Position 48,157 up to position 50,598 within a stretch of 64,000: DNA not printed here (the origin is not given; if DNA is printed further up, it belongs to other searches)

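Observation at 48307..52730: Bi-domain (MDR + Gfo/Idh/MocA) oxidoreductase coupled to a 760-aa fusion with GT-B-like C-terminus: candidate sugar-modifying module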

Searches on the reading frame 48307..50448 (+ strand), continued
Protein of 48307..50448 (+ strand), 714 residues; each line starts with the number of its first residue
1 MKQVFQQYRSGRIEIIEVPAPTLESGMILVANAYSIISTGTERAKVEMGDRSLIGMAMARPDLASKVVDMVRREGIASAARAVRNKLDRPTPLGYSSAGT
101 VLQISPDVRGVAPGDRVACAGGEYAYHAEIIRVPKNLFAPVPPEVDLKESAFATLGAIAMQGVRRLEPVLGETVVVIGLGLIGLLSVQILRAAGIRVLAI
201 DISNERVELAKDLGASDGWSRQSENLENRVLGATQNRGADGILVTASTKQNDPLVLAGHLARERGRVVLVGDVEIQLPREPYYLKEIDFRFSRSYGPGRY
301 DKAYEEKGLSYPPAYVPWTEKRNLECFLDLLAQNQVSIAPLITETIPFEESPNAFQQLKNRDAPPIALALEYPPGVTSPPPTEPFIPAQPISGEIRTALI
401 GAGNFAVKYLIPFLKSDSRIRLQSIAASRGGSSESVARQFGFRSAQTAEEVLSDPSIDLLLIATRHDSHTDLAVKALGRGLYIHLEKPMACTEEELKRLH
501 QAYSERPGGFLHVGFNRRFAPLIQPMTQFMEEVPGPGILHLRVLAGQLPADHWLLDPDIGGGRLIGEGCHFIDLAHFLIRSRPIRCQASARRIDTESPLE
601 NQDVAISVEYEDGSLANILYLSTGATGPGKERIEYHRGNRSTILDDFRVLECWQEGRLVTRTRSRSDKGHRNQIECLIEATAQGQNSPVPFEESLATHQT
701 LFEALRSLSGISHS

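Call 44: find_homologous_proteins(query=window:48307-50448:+, max_evalue=1e-10)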
Query window:48307-50448:+ (714 aa): 7993 proteins with E <= 1e-10 among 8000 candidates; the best 120 are listed.
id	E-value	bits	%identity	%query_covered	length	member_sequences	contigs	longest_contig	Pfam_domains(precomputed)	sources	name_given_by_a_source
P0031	0.0e+0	1540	96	100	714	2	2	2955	PF01408.29,PF22725.2,PF00107.33,PF02894.23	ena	-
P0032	8.9e-214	730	49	99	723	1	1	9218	PF01408.29,PF22725.2,PF00107.33,PF02894.23,PF13602.13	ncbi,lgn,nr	ncbi:MAG: bi-domain-containing oxidoreductase [Planctomycetes bacterium]|nr:bi-domain-containing oxi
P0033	1.4e-187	643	45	99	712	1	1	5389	PF01408.29,PF22725.2,PF00107.33,PF02894.23,PF08240.18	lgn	-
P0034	2.3e-187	643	43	99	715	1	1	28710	PF01408.29,PF22725.2,PF00107.33,PF02894.23,PF03807.24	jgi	jgi:predicted dehydrogenase/threonine dehydrogenase-like Zn-dependent dehydrogenase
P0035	1.4e-186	640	45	99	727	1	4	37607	PF01408.29,PF22725.2,PF00107.33,PF02894.23,PF08240.18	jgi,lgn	jgi:predicted dehydrogenase/threonine dehydrogenase-like Zn-dependent dehydrogenase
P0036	1.8e-186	640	44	99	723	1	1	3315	PF01408.29,PF22725.2,PF00107.33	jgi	-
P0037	8.7e-186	638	42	99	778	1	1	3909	PF01408.29,PF22725.2,PF00107.33,PF02894.23,PF03721.21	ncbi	ncbi:MAG: bi-domain-containing oxidoreductase [Verrucomicrobiia bacterium]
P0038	1.6e-185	637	45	99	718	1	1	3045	PF01408.29,PF22725.2,PF00107.33,PF02894.23,PF13602.13,PF08240.18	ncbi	-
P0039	2.9e-185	636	44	99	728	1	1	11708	PF01408.29,PF22725.2,PF00107.33,PF02894.23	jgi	-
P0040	3.1e-185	636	44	99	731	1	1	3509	PF01408.29,PF22725.2,PF00107.33,PF02894.23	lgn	-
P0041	4.8e-185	635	45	99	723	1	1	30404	PF01408.29,PF22725.2,PF00107.33,PF02894.23,PF02254.25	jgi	jgi:predicted dehydrogenase/threonine dehydrogenase-like Zn-dependent dehydrogenase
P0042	9.0e-185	634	46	97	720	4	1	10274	PF01408.29,PF22725.2,PF00107.33,PF02894.23,PF13602.13,PF08240.18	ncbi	-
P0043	1.3e-184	634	44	99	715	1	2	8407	PF01408.29,PF22725.2,PF00107.33,PF02894.23,PF03721.21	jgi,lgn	jgi:predicted dehydrogenase/threonine dehydrogenase-like Zn-dependent dehydrogenase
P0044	1.5e-184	633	45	99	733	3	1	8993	PF01408.29,PF22725.2,PF00107.33,PF02894.23,PF08240.18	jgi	jgi:polar amino acid transport system substrate-binding protein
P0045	1.0e-183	631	43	99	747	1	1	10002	PF01408.29,PF22725.2,PF00107.33,PF02894.23,PF08240.18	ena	-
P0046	1.1e-183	631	44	99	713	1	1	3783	PF01408.29,PF22725.2,PF00107.33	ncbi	ncbi:MAG: bi-domain-containing oxidoreductase [bacterium]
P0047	1.9e-183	630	44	99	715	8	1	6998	PF01408.29,PF22725.2,PF00107.33,PF03721.21,PF08240.18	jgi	-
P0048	3.8e-183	629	43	99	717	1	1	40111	PF01408.29,PF22725.2,PF00107.33,PF02826.26,PF08240.18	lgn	-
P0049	8.3e-183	628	43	99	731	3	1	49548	PF01408.29,PF22725.2,PF00107.33,PF02894.23,PF08240.18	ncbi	-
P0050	1.3e-182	627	43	99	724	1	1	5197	PF01408.29,PF22725.2,PF00107.33,PF02894.23,PF08240.18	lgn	-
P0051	1.6e-182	627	43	99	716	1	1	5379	PF01408.29,PF22725.2,PF00107.33,PF02894.23,PF08240.18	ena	-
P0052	1.7e-182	627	45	99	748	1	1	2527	PF01408.29,PF22725.2,PF00107.33,PF02894.23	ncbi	-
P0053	1.8e-182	627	46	100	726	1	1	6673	PF01408.29,PF22725.2,PF00107.33,PF02894.23,PF08240.18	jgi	jgi:predicted dehydrogenase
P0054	2.0e-182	626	43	99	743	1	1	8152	PF01408.29,PF22725.2,PF00107.33,PF02894.23,PF08240.18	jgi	-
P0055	2.1e-182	626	43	99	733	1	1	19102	PF01408.29,PF22725.2,PF00107.33,PF08240.18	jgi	jgi:predicted dehydrogenase/threonine dehydrogenase-like Zn-dependent dehydrogenase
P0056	2.7e-182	626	43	98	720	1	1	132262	PF01408.29,PF22725.2,PF00107.33,PF02894.23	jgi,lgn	jgi:polar amino acid transport system substrate-binding protein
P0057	2.8e-182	626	44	99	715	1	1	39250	PF01408.29,PF22725.2,PF00107.33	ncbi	-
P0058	3.5e-182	626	42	99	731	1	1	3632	PF01408.29,PF22725.2,PF00107.33,PF08240.18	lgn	-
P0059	6.6e-182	625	44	99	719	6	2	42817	PF01408.29,PF22725.2,PF00107.33,PF02894.23,PF02254.25,PF03721.21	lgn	-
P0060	1.1e-181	624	43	99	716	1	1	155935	PF01408.29,PF22725.2,PF00107.33,PF02894.23,PF08240.18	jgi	-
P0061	1.2e-181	624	46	97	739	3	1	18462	PF01408.29,PF22725.2,PF00107.33,PF02894.23,PF08240.18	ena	-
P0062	1.4e-181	624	43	99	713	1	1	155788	PF01408.29,PF22725.2,PF00107.33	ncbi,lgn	-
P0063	1.5e-181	624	43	99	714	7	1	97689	PF01408.29,PF22725.2,PF00107.33,PF02894.23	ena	-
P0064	1.6e-181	623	44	99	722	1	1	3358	PF01408.29,PF22725.2,PF00107.33,PF02894.23,PF02254.25,PF08240.18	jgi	jgi:predicted dehydrogenase/threonine dehydrogenase-like Zn-dependent dehydrogenase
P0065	1.6e-181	623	44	99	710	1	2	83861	PF01408.29,PF22725.2,PF00107.33,PF13602.13,PF08240.18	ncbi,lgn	-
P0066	2.1e-181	623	43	99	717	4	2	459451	PF01408.29,PF22725.2,PF00107.33,PF02894.23,PF08240.18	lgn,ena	-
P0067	2.3e-181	623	44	96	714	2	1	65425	PF01408.29,PF22725.2,PF00107.33,PF02894.23,PF08240.18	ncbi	ncbi:MAG: bi-domain-containing oxidoreductase [Anaerolineales bacterium]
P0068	2.7e-181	623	44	99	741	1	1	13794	PF01408.29,PF22725.2,PF00107.33,PF02894.23,PF03721.21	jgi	jgi:polar amino acid transport system substrate-binding protein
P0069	2.8e-181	623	44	99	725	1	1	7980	PF01408.29,PF22725.2,PF00107.33,PF02894.23,PF08240.18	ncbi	-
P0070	3.2e-181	622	44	99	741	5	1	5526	PF01408.29,PF22725.2,PF00107.33,PF02894.23,PF08240.18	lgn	-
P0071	3.4e-181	622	45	99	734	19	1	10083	PF01408.29,PF22725.2,PF00107.33,PF02894.23,PF13602.13,PF08240.18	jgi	jgi:predicted dehydrogenase/threonine dehydrogenase-like Zn-dependent dehydrogenase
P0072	5.3e-181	622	44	99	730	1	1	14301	PF01408.29,PF22725.2,PF00107.33,PF02894.23,PF08240.18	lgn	-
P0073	6.8e-181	621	44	99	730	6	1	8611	PF01408.29,PF22725.2,PF00107.33,PF02894.23,PF08240.18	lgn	-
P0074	8.4e-181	621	43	99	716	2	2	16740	PF01408.29,PF22725.2,PF00107.33,PF02894.23,PF08240.18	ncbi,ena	-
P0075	1.1e-180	621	45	99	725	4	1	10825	PF01408.29,PF22725.2,PF00107.33,PF02894.23,PF13602.13,PF08240.18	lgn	-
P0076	1.1e-180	621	47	97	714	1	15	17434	PF01408.29,PF22725.2,PF00107.33,PF02894.23,PF02254.25,PF13602.13,PF08240.18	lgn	-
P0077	1.2e-180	621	43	99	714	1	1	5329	PF01408.29,PF22725.2,PF00107.33,PF02894.23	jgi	jgi:predicted dehydrogenase/threonine dehydrogenase-like Zn-dependent dehydrogenase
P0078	1.4e-180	620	43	99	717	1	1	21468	PF01408.29,PF22725.2,PF00107.33,PF02894.23,PF03721.21,PF13602.13,PF08240.18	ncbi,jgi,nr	ncbi:MAG: Gfo/Idh/MocA family oxidoreductase [Chloroflexi bacterium]|nr:Gfo/Idh/MocA family oxidored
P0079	1.5e-180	620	45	99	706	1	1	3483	PF01408.29,PF22725.2,PF00107.33,PF13602.13,PF08240.18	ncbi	ncbi:MAG: bi-domain-containing oxidoreductase [Armatimonadota bacterium]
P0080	1.8e-180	620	43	98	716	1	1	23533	PF01408.29,PF22725.2,PF00107.33,PF02894.23,PF08240.18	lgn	-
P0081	1.8e-180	620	45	99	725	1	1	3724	PF01408.29,PF22725.2,PF00107.33,PF02894.23,PF13602.13,PF08240.18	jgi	jgi:predicted dehydrogenase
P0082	1.9e-180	620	42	99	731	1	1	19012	PF01408.29,PF22725.2,PF00107.33,PF02894.23,PF13602.13,PF08240.18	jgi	-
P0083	2.1e-180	620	44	99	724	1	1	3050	PF01408.29,PF22725.2,PF00107.33,PF13602.13,PF08240.18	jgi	-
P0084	2.4e-180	620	45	99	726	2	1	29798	PF01408.29,PF22725.2,PF00107.33,PF02894.23,PF13602.13,PF08240.18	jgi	jgi:predicted dehydrogenase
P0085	3.3e-180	619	44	99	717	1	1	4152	PF01408.29,PF22725.2,PF00107.33,PF02894.23,PF08240.18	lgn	-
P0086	3.7e-180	619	44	99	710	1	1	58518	PF01408.29,PF22725.2,PF00107.33,PF13602.13,PF08240.18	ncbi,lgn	-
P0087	3.9e-180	619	44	98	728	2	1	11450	PF01408.29,PF22725.2,PF00107.33,PF08240.18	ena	-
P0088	4.2e-180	619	44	99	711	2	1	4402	PF01408.29,PF22725.2,PF00107.33,PF02894.23,PF13602.13,PF08240.18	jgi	jgi:polar amino acid transport system substrate-binding protein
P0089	5.6e-180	618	44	99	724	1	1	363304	PF01408.29,PF22725.2,PF00107.33,PF02894.23,PF13602.13,PF08240.18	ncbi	-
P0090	6.1e-180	618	45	99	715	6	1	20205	PF01408.29,PF22725.2,PF00107.33,PF02894.23,PF02254.25,PF08240.18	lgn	-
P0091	9.5e-180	618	45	99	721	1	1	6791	PF01408.29,PF22725.2,PF00107.33,PF02894.23,PF13602.13,PF08240.18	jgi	jgi:predicted dehydrogenase/threonine dehydrogenase-like Zn-dependent dehydrogenase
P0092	1.2e-179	617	45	99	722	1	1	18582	PF01408.29,PF22725.2,PF00107.33,PF02894.23,PF08240.18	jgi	jgi:predicted dehydrogenase/threonine dehydrogenase-like Zn-dependent dehydrogenase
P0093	1.2e-179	617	45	97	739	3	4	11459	PF01408.29,PF22725.2,PF00107.33,PF02894.23,PF13602.13,PF08240.18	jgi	jgi:predicted dehydrogenase/threonine dehydrogenase-like Zn-dependent dehydrogenase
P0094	1.2e-179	617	44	99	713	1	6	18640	PF01408.29,PF22725.2,PF00107.33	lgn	-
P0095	1.3e-179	617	45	99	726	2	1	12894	PF01408.29,PF22725.2,PF00107.33,PF02894.23,PF08240.18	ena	-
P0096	1.9e-179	617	43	99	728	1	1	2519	PF01408.29,PF22725.2,PF00107.33,PF02894.23,PF02826.26,PF08240.18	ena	-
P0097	2.2e-179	616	43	99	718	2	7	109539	PF01408.29,PF22725.2,PF00107.33,PF02894.23,PF08240.18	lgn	-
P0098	2.3e-179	616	44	100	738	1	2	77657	PF01408.29,PF22725.2,PF00107.33,PF08240.18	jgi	jgi:predicted dehydrogenase/threonine dehydrogenase-like Zn-dependent dehydrogenase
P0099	2.3e-179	616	43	99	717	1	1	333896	PF01408.29,PF22725.2,PF00107.33,PF02894.23,PF08240.18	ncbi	-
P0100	3.0e-179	616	44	99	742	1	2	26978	PF01408.29,PF22725.2,PF00107.33,PF02894.23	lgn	-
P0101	3.1e-179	616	44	99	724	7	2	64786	PF01408.29,PF22725.2,PF00107.33,PF02894.23,PF13602.13,PF08240.18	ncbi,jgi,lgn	-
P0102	3.4e-179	616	44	99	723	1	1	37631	PF01408.29,PF22725.2,PF00107.33,PF02894.23,PF08240.18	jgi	jgi:predicted dehydrogenase/threonine dehydrogenase-like Zn-dependent dehydrogenase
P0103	4.0e-179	616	44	99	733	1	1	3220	PF01408.29,PF22725.2,PF00107.33,PF02894.23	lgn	-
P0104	5.3e-179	615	44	98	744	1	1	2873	PF01408.29,PF22725.2,PF00107.33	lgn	-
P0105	5.9e-179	615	47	99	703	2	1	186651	PF01408.29,PF22725.2,PF00107.33,PF02894.23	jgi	jgi:predicted dehydrogenase/threonine dehydrogenase-like Zn-dependent dehydrogenase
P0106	6.1e-179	615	45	99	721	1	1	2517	PF01408.29,PF22725.2,PF00107.33,PF02894.23,PF08240.18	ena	-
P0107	8.9e-179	614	43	99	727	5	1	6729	PF01408.29,PF22725.2,PF00107.33,PF02894.23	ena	-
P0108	1.1e-178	614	43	99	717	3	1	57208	PF01408.29,PF22725.2,PF00107.33,PF02894.23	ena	-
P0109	1.3e-178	614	44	99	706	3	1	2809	PF01408.29,PF22725.2,PF00107.33,PF02826.26,PF13602.13,PF08240.18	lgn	-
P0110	1.3e-178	614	44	99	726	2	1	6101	PF01408.29,PF22725.2,PF00107.33,PF02894.23,PF13602.13,PF08240.18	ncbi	-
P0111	1.5e-178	614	43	97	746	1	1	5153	PF01408.29,PF22725.2,PF00107.33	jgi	jgi:polar amino acid transport system substrate-binding protein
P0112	1.5e-178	614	45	99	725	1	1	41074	PF01408.29,PF22725.2,PF00107.33,PF02894.23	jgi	jgi:polar amino acid transport system substrate-binding protein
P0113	1.6e-178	614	42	99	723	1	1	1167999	PF01408.29,PF22725.2,PF00107.33,PF02894.23,PF13602.13,PF08240.18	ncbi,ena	-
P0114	1.7e-178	613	43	99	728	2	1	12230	PF01408.29,PF22725.2,PF00107.33,PF02894.23,PF08240.18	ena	-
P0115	1.8e-178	613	45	99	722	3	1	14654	PF01408.29,PF22725.2,PF00107.33,PF02894.23,PF08240.18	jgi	jgi:predicted dehydrogenase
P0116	2.0e-178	613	43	99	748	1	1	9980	PF01408.29,PF22725.2,PF00107.33,PF02894.23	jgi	-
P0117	2.3e-178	613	42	99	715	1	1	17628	PF01408.29,PF22725.2,PF00107.33,PF02894.23,PF03721.21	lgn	-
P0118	2.6e-178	613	43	99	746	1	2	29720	PF01408.29,PF22725.2,PF00107.33,PF02894.23,PF03807.24,PF08240.18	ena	-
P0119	3.1e-178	613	43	99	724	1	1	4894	PF01408.29,PF22725.2,PF00107.33,PF02894.23,PF08240.18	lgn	-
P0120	3.2e-178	613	43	99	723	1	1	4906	PF01408.29,PF22725.2,PF00107.33,PF02894.23,PF03721.21,PF08240.18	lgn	-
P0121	4.1e-178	612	43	99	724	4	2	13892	PF01408.29,PF22725.2,PF00107.33,PF02894.23,PF02254.25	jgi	-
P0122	4.2e-178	612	42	99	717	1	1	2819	PF01408.29,PF22725.2,PF00107.33,PF02894.23,PF13602.13,PF08240.18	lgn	-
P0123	4.7e-178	612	42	99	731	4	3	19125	PF01408.29,PF22725.2,PF00107.33,PF02894.23,PF08240.18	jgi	jgi:predicted dehydrogenase/threonine dehydrogenase-like Zn-dependent dehydrogenase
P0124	5.3e-178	612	42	99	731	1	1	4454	PF01408.29,PF22725.2,PF00107.33,PF02894.23,PF08240.18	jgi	jgi:polar amino acid transport system substrate-binding protein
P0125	5.3e-178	612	42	99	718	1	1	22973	PF01408.29,PF22725.2,PF00107.33,PF02894.23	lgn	-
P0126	5.4e-178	612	44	99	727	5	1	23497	PF01408.29,PF22725.2,PF00107.33,PF02894.23,PF13602.13,PF08240.18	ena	-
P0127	6.0e-178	612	42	99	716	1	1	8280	PF01408.29,PF22725.2,PF00107.33,PF16912.12,PF02894.23,PF03721.21,PF08240.18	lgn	-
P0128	6.1e-178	612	43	99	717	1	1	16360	PF01408.29,PF22725.2,PF00107.33,PF08240.18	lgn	-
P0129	7.2e-178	611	43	99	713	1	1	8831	PF01408.29,PF22725.2,PF00107.33,PF02826.26,PF03807.24,PF08240.18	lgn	-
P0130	7.4e-178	611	42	99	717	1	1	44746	PF01408.29,PF22725.2,PF00107.33,PF02894.23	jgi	jgi:predicted dehydrogenase/threonine dehydrogenase-like Zn-dependent dehydrogenase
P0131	7.6e-178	611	43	98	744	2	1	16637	PF01408.29,PF22725.2,PF00107.33,PF02894.23,PF08240.18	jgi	jgi:predicted dehydrogenase/NADPH:quinone reductase-like Zn-dependent oxidoreductase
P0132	7.6e-178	611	44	99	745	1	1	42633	PF01408.29,PF22725.2,PF00107.33,PF02894.23,PF02826.26,PF08240.18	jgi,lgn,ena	-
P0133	9.3e-178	611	43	99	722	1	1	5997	PF01408.29,PF22725.2,PF00107.33,PF02894.23,PF13602.13,PF08240.18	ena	-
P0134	9.3e-178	611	43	99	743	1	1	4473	PF01408.29,PF22725.2,PF00107.33,PF02894.23,PF03721.21,PF08240.18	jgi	jgi:predicted dehydrogenase/threonine dehydrogenase-like Zn-dependent dehydrogenase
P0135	9.3e-178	611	44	99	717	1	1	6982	PF01408.29,PF22725.2,PF00107.33,PF02894.23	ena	-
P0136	9.4e-178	611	43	99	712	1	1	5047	PF01408.29,PF22725.2,PF00107.33,PF02894.23,PF02826.26,PF03721.21,PF13602.13,PF08240.18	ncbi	-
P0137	1.0e-177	611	42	99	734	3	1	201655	PF01408.29,PF22725.2,PF00107.33,PF08240.18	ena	-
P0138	1.1e-177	611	42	99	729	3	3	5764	PF01408.29,PF22725.2,PF00107.33,PF02894.23,PF08240.18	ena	-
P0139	1.1e-177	611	43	100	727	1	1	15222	PF01408.29,PF22725.2,PF00107.33,PF02894.23,PF08240.18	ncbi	-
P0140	1.3e-177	611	42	99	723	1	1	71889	PF01408.29,PF22725.2,PF00107.33,PF02894.23,PF13602.13,PF08240.18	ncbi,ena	-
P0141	1.3e-177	611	43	99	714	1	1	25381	PF01408.29,PF22725.2,PF00107.33,PF02894.23,PF03721.21,PF08240.18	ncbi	-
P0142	1.3e-177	611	43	99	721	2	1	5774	PF01408.29,PF22725.2,PF00107.33,PF02894.23,PF08240.18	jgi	jgi:predicted dehydrogenase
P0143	1.4e-177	610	44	98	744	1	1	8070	PF01408.29,PF22725.2,PF00107.33,PF02894.23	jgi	jgi:predicted dehydrogenase/threonine dehydrogenase-like Zn-dependent dehydrogenase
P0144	1.5e-177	610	42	99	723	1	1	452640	PF01408.29,PF22725.2,PF00107.33,PF02894.23,PF13602.13,PF08240.18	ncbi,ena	-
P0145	1.5e-177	610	44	100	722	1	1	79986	PF01408.29,PF22725.2,PF00107.33,PF02894.23,PF08240.18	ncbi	-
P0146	1.5e-177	610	43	99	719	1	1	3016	PF01408.29,PF22725.2,PF00107.33,PF08240.18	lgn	-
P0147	2.3e-177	610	43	99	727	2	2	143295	PF01408.29,PF22725.2,PF00107.33,PF02894.23,PF02254.25,PF08240.18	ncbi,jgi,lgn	-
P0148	2.4e-177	610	43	98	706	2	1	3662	PF01408.29,PF22725.2,PF00107.33,PF02894.23,PF08240.18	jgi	jgi:predicted dehydrogenase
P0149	2.4e-177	610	44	99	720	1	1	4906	PF01408.29,PF22725.2,PF00107.33,PF02894.23,PF02254.25,PF08240.18,PF03447.23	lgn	-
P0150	2.4e-177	610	43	99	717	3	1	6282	PF01408.29,PF22725.2,PF00107.33,PF02894.23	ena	-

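Call 45: find_encoding_contigs(protein=P0031, flank=10000, max_places=4)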
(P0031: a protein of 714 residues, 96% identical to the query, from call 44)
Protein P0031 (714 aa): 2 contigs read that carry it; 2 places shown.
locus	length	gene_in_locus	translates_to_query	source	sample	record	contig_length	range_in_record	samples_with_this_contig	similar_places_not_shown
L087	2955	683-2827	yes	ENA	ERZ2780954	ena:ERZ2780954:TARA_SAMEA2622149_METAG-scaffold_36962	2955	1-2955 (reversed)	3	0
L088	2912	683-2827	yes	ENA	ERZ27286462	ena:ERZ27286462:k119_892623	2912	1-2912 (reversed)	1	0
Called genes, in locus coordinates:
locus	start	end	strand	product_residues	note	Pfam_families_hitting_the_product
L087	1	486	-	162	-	?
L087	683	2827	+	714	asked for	PF00107:ADH_zinc_N, PF01408:GFO_IDH_MocA, PF02894:GFO_IDH_MocA_C (faint), PF22725:GFO_IDH_MocA_C3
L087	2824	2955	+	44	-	?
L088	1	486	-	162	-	?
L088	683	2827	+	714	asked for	PF00107:ADH_zinc_N, PF01408:GFO_IDH_MocA, PF02894:GFO_IDH_MocA_C (faint), PF22725:GFO_IDH_MocA_C3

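Call 46: find_encoding_contigs(protein=P0032, flank=10000, max_places=4)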
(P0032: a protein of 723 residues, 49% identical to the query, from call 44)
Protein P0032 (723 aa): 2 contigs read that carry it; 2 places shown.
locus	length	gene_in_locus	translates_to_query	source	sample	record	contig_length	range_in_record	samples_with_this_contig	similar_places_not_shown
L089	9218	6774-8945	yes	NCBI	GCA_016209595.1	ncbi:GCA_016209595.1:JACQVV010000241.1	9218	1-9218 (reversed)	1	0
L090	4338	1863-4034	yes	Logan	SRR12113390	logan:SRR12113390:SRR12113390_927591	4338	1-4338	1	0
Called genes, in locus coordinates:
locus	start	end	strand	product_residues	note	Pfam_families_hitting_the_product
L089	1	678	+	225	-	PF07724:AAA_2, PF10431:ClpB_D2-small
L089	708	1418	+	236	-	PF27149:YdjY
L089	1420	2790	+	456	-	-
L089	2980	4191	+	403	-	PF07994:NAD_binding_5, PF01658:Inos-1-P_synth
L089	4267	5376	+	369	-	PF13439:Glyco_transf_4, PF13579:Glyco_trans_4_4, PF00534:Glycos_transf_1, PF13692:Glyco_trans_1_4, PF13524:Glyco_trans_1_2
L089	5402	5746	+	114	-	-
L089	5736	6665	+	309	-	PF15731:MqsA_antitoxin, PF01381:HTH_3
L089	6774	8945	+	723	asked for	PF00107:ADH_zinc_N, PF13602:ADH_zinc_N_2 (faint), PF01408:GFO_IDH_MocA, PF02894:GFO_IDH_MocA_C (weak), PF22725:GFO_IDH_MocA_C3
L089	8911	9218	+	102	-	?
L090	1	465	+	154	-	?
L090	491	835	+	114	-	-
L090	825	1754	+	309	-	PF15731:MqsA_antitoxin, PF01381:HTH_3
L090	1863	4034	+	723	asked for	PF00107:ADH_zinc_N, PF13602:ADH_zinc_N_2 (faint), PF01408:GFO_IDH_MocA, PF02894:GFO_IDH_MocA_C (weak), PF22725:GFO_IDH_MocA_C3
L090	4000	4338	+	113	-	?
